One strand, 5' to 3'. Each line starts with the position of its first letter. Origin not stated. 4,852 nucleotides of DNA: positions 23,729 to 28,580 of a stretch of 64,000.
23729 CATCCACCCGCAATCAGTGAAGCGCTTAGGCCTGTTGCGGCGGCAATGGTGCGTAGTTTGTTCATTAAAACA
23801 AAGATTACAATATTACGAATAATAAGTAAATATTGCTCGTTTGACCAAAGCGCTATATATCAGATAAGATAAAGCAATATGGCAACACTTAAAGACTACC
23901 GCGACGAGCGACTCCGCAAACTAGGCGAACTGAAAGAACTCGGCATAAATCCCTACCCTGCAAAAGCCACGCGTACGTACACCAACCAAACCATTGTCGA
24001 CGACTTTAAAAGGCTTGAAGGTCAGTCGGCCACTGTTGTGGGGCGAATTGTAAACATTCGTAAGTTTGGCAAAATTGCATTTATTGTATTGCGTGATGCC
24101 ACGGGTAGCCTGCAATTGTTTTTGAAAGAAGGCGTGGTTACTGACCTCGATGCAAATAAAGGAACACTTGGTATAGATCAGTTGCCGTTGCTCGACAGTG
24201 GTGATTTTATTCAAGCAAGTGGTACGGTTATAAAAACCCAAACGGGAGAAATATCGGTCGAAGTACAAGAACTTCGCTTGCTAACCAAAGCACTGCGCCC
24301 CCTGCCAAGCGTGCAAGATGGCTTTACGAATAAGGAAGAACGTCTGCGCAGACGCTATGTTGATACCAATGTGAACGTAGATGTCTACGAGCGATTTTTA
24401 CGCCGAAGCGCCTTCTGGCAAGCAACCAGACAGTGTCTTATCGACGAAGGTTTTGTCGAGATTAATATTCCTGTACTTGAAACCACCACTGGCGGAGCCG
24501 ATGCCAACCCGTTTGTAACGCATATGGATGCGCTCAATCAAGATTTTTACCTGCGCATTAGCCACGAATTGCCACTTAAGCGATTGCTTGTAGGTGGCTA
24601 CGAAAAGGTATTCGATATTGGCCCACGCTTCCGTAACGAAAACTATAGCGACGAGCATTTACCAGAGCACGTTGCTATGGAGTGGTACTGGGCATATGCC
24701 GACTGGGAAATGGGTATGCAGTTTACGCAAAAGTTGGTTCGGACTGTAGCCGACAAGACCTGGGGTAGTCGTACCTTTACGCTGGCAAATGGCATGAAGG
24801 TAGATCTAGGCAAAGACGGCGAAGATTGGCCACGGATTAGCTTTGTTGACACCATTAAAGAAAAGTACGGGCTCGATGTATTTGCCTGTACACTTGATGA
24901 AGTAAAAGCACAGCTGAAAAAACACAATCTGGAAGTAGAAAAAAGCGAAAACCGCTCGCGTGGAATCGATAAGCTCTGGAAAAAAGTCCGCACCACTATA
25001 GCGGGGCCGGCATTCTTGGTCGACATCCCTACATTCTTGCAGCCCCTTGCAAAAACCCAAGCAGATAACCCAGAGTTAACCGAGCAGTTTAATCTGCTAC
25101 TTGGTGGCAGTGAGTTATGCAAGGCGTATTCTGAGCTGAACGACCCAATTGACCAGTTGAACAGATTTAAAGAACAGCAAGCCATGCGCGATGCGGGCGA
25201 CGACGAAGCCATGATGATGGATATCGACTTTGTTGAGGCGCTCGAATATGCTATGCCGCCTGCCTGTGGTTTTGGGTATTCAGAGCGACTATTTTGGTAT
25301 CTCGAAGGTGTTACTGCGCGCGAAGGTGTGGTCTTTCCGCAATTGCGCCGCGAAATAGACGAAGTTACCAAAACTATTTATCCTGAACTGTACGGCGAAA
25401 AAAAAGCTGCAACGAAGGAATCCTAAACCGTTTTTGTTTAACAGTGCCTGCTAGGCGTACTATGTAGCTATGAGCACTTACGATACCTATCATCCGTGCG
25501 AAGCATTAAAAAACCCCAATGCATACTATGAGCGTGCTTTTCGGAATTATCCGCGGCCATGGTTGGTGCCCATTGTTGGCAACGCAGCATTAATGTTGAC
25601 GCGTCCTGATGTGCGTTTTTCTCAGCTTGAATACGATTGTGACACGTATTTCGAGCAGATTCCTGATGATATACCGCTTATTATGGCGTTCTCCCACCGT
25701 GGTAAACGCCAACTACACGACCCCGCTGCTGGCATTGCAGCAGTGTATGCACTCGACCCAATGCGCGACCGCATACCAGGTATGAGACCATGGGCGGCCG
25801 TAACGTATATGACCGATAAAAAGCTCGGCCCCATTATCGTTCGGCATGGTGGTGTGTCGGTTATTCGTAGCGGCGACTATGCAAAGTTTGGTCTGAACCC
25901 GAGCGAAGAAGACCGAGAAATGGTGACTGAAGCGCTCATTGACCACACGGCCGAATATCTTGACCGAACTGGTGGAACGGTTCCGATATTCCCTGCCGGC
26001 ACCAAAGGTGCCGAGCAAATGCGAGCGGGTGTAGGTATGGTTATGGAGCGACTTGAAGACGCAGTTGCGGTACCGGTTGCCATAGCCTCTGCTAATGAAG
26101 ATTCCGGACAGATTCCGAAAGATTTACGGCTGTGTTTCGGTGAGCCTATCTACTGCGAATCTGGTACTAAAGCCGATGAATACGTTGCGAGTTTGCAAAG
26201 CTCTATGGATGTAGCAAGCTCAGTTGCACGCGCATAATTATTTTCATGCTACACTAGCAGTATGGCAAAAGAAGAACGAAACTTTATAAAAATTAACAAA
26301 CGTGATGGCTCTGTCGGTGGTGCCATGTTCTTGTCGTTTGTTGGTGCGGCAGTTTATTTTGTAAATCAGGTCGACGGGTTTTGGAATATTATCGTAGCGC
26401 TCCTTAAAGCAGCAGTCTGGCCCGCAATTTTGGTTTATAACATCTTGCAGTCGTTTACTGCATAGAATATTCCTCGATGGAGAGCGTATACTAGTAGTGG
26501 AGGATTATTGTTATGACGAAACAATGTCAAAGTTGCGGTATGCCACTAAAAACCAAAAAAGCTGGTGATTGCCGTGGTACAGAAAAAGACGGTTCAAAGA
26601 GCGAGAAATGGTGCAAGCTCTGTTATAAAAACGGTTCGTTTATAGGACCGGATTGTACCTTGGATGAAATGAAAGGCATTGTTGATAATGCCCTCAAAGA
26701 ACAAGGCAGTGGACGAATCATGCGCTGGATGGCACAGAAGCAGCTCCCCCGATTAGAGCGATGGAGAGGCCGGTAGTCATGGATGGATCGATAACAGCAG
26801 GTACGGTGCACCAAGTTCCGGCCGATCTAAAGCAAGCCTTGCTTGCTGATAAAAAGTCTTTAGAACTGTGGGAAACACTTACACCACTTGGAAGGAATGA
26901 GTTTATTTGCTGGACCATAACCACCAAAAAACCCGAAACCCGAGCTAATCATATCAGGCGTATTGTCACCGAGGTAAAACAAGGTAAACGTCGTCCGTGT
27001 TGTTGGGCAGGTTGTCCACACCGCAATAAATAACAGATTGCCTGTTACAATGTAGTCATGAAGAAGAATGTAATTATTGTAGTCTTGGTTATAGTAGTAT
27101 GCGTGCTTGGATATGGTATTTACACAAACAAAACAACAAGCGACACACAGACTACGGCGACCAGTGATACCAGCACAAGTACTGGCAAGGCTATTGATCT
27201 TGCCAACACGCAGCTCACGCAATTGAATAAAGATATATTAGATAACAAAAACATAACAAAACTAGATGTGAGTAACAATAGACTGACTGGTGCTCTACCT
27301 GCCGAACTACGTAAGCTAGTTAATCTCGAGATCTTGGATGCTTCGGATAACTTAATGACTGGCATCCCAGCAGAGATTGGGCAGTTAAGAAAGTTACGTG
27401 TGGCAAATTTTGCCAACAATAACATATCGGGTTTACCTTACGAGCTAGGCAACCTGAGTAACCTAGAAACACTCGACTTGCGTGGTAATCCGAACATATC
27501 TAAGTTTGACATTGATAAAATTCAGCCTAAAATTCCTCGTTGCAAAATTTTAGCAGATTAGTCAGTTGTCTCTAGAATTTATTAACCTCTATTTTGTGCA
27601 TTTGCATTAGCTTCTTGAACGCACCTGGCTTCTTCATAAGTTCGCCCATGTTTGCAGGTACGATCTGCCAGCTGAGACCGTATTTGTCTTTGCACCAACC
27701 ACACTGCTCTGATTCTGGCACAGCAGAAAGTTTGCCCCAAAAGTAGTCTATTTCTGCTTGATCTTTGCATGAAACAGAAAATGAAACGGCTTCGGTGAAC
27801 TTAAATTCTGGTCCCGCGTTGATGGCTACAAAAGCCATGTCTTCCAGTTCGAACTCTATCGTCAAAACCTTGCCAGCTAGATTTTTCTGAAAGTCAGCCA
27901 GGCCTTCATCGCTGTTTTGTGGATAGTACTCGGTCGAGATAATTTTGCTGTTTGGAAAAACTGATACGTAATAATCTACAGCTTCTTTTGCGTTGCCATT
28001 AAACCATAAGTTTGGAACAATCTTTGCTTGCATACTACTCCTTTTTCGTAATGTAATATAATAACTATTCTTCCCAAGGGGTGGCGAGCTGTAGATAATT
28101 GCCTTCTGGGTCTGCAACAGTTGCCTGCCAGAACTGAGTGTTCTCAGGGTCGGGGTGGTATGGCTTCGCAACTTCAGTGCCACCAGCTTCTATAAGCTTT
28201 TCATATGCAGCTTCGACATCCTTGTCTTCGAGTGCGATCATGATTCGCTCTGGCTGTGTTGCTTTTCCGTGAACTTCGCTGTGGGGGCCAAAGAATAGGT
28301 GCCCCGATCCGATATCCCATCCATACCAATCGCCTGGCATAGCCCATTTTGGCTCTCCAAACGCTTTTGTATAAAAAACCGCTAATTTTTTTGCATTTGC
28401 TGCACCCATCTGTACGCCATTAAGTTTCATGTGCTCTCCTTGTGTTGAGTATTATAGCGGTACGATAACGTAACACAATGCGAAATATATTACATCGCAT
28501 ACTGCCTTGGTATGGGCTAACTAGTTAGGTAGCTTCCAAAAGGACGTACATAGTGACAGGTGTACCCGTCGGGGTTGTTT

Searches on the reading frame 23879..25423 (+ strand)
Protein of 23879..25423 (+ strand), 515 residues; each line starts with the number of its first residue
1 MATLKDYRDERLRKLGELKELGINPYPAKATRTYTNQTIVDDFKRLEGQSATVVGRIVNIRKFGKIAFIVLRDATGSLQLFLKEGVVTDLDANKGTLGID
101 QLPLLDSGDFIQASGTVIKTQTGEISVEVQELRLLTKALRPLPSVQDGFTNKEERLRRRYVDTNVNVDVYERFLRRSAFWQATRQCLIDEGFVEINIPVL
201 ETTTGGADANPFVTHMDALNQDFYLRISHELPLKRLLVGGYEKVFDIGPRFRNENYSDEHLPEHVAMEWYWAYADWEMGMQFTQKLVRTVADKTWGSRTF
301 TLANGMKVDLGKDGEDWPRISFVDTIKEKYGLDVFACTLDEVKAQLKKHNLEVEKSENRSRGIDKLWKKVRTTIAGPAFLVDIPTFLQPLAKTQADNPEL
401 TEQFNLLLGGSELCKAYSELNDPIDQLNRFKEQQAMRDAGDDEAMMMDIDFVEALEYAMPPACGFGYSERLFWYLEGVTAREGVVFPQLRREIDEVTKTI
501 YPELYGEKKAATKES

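Call 22: find_related_loci(query=window:23879-25423:+, collection=genome_contigs, flank=6000)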
Query window:23879-25423:+ (515 aa) in genome_contigs; peptide patterns used: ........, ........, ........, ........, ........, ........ (x = any residue, [..] = any of these).
439 stretches matched a pattern; 395 encode a relative of the query (tblastn E <= 1e-3); the best 80 are kept; 80 distinct loci.
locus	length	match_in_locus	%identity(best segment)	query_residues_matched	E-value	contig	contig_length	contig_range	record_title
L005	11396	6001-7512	83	1-504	0e+0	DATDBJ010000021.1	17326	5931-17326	MAG TPA_asm: Candidatus Saccharimonadales bacterium isolate SMAG_U119 k141_2358465, whole genome shotgun sequence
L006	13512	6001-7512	83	1-504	0e+0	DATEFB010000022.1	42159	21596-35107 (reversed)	MAG TPA_asm: Candidatus Saccharimonadales bacterium isolate SMAG_U8748 k141_1002227, whole genome shotgun sequence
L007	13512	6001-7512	81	1-504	0e+0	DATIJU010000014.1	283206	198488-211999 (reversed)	MAG TPA_asm: Bacillota bacterium isolate SMAG_U15699 k141_660939, whole genome shotgun sequence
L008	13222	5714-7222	83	1-504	0e+0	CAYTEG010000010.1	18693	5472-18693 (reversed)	MAG TPA_asm: uncultured Candidatus Saccharibacteria bacterium isolate SRP200132_co1_576 genome assembly, contig: NODE_51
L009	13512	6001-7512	81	1-504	0e+0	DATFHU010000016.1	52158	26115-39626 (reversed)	MAG TPA_asm: Candidatus Saccharimonadales bacterium isolate SMAG_U8697 k141_467364, whole genome shotgun sequence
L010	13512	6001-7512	80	1-504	0e+0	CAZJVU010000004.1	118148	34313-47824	MAG TPA_asm: uncultured Candidatus Saccharibacteria bacterium isolate SRP200132_co1_144 genome assembly, contig: NODE_15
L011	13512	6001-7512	81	1-504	0e+0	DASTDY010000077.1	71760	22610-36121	MAG TPA_asm: Candidatus Saccharimonadales bacterium isolate SMAG_U833 k141_1311891, whole genome shotgun sequence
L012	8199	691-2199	82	1-504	0e+0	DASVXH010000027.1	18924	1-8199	MAG TPA_asm: Candidatus Saccharimonadales bacterium isolate SMAG_U2570 k141_38698, whole genome shotgun sequence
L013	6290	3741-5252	81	1-504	0e+0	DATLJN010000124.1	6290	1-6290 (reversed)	MAG TPA_asm: Magnetospirillaceae bacterium isolate SMAG_U13697 k141_40432, whole genome shotgun sequence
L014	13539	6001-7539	78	1-513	0e+0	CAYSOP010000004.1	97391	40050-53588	MAG TPA_asm: uncultured Candidatus Saccharibacteria bacterium isolate SRP200132_co1_551 genome assembly, contig: NODE_24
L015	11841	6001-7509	81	1-504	0e+0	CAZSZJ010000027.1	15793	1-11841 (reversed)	MAG TPA_asm: uncultured Candidatus Saccharibacteria bacterium isolate SRP200132_co1_502 genome assembly, contig: NODE_64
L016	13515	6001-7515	79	1-505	0e+0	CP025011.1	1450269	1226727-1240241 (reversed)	Candidatus Saccharibacteria bacterium YM_S32_TM7_50_20 chromosome, complete genome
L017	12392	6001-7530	81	1-510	0e+0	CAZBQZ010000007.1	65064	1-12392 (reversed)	MAG TPA_asm: uncultured Candidatus Saccharibacteria bacterium isolate SRP200132_co1_38 genome assembly, contig: NODE_622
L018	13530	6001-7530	79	1-505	0e+0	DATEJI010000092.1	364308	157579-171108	MAG TPA_asm: Candidatus Saccharimonadales bacterium isolate SMAG_U8860 k141_1104895, whole genome shotgun sequence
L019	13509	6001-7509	80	1-504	0e+0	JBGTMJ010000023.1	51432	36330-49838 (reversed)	MAG: Candidatus Saccharimonadales bacterium isolate JTS-RE36 k141_2772232, whole genome shotgun sequence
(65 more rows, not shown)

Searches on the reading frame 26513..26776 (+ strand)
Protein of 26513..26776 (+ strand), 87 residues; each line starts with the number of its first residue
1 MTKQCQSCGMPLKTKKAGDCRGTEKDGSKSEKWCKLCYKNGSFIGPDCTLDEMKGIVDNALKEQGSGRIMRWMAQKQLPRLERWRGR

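Call 26: search_protein_families(library=pfam, proteins=[window:26513-26776:+], max_evalue=0.01)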
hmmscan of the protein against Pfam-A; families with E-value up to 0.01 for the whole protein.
window:26513-26776:+ (87 aa): 1 family
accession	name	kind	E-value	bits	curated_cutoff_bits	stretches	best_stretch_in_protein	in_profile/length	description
PF12674.12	Zn_ribbon_2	-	3.3e-22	79.4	22.5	1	5-85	2-81/81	Putative zinc ribbon domain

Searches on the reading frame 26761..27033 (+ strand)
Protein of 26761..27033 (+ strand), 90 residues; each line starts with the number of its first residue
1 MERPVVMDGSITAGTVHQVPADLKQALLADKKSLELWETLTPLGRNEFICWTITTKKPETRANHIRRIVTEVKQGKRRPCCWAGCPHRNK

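Call 26: search_protein_families(library=pfam, proteins=[window:26761-27033:+], max_evalue=0.01)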
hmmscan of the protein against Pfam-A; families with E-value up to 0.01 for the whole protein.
window:26761-27033:+ (90 aa): 1 family
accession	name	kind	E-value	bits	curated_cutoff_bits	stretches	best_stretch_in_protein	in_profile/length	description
PF13376.11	OmdA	-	1.3e-16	60.8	25.6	1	18-75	3-60/60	Bacteriocin-protection, YdeI or OmpD-Associated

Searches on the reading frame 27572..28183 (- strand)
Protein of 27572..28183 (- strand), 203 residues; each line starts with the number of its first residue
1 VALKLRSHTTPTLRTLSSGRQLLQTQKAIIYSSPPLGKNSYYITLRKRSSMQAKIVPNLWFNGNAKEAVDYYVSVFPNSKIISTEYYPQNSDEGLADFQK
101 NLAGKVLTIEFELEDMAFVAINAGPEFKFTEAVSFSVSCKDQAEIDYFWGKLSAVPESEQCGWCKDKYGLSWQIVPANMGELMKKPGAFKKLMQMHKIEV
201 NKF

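Call 15: search_protein_families(library=pfam, proteins=[window:27572-28183:-], max_evalue=0.001)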
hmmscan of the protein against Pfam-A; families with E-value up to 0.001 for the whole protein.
window:27572-28183:- (203 aa): 1 family
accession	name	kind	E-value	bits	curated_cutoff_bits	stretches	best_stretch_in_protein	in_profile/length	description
PF06983.19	3-dmu-9_3-mt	-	4.8e-43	146.8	24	1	54-175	2-116/116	3-demethylubiquinone-9 3-methyltransferase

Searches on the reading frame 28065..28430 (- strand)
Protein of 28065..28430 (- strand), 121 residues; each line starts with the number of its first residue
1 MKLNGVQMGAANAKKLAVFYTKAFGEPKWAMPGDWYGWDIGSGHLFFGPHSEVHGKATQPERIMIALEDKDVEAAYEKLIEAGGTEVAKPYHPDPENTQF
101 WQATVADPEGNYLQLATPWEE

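Call 15: search_protein_families(library=pfam, proteins=[window:28065-28430:-], max_evalue=0.001)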
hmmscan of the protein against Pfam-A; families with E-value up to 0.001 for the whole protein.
window:28065-28430:- (121 aa): 2 families
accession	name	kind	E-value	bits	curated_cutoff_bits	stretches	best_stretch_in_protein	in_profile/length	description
PF18029.7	Glyoxalase_6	-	5.5e-10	40.3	23.6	1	9-114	5-104/106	Glyoxalase-like domain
PF00903.31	Glyoxalase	-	2.5e-06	28.3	20.6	1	8-115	7-121/121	Glyoxalase/Bleomycin resistance protein/Dioxygenase superfamily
